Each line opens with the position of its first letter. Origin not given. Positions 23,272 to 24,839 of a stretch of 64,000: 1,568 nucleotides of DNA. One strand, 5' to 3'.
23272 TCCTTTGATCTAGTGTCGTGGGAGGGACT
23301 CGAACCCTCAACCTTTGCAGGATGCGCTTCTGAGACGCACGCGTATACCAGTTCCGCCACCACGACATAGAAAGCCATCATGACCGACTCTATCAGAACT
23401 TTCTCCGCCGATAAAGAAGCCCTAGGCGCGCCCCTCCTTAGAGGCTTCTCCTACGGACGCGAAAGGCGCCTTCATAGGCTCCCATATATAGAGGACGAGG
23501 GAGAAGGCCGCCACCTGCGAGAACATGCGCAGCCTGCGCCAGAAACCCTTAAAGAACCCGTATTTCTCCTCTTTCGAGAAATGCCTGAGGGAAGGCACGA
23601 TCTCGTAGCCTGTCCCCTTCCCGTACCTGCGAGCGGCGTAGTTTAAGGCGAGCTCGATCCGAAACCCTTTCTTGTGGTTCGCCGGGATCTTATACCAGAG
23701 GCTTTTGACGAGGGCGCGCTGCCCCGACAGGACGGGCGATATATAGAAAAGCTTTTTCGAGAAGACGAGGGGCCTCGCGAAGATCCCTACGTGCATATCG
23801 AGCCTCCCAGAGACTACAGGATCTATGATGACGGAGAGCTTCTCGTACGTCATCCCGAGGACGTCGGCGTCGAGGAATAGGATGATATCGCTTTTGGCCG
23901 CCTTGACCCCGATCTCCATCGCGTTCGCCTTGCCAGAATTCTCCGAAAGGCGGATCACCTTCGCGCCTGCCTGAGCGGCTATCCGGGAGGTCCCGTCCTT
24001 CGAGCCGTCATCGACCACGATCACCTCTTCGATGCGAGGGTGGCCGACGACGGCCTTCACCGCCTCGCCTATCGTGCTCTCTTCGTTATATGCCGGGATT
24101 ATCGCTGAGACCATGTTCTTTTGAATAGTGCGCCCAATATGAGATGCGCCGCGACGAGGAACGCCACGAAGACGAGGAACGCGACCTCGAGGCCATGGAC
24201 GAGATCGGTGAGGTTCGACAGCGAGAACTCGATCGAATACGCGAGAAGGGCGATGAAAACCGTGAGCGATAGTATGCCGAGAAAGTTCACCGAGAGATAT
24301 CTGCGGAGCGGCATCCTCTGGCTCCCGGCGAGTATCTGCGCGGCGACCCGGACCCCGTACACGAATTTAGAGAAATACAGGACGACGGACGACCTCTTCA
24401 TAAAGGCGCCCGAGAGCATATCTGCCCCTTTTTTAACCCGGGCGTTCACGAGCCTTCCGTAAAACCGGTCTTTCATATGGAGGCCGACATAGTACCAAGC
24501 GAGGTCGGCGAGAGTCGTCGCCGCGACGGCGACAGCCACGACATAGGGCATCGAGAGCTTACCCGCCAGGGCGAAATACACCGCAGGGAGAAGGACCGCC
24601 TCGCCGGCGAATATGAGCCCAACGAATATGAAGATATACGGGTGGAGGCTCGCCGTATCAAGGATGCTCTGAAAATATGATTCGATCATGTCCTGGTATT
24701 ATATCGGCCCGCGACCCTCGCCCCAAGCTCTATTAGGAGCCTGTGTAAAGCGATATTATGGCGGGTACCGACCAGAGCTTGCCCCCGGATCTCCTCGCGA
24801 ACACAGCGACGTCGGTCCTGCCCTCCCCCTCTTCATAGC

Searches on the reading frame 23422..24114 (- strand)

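Call 30: search_protein_families(library=pfam, proteins=[window:23422-24114:-], max_evalue=0.01)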
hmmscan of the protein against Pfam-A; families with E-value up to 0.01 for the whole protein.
window:23422-24114:- (230 aa): 4 families
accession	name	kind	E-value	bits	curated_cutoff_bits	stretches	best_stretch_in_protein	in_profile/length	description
PF00535.33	Glycos_transf_2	-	6.6e-27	94.9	23.3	1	3-111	1-114/168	Glycosyl transferase family 2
PF13641.12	Glyco_tranf_2_3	-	8e-11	42.8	27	1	2-86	3-98/230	Glycosyltransferase like family 2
PF10111.15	Glyco_tranf_2_2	-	3.4e-06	27.2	27.3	1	3-88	1-95/276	Glycosyltransferase like family 2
PF13704.12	Glyco_tranf_2_4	-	0.0049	17.8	27.5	1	10-84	2-81/98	Glycosyl transferase family 2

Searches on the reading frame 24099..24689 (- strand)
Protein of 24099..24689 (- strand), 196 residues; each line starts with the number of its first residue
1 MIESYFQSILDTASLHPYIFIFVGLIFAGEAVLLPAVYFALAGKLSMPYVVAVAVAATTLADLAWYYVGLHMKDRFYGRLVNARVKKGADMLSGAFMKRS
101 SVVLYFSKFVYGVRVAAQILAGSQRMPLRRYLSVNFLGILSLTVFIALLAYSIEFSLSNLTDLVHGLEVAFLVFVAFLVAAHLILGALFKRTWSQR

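Call 30: search_protein_families(library=pfam, proteins=[window:24099-24689:-], max_evalue=0.01)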
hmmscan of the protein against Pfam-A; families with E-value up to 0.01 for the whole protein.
window:24099-24689:- (196 aa): 1 family
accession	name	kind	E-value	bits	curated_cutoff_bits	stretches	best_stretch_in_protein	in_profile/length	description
PF09335.16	VTT_dom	-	1.3e-08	35.8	33.9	1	37-150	5-121/123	VTT domain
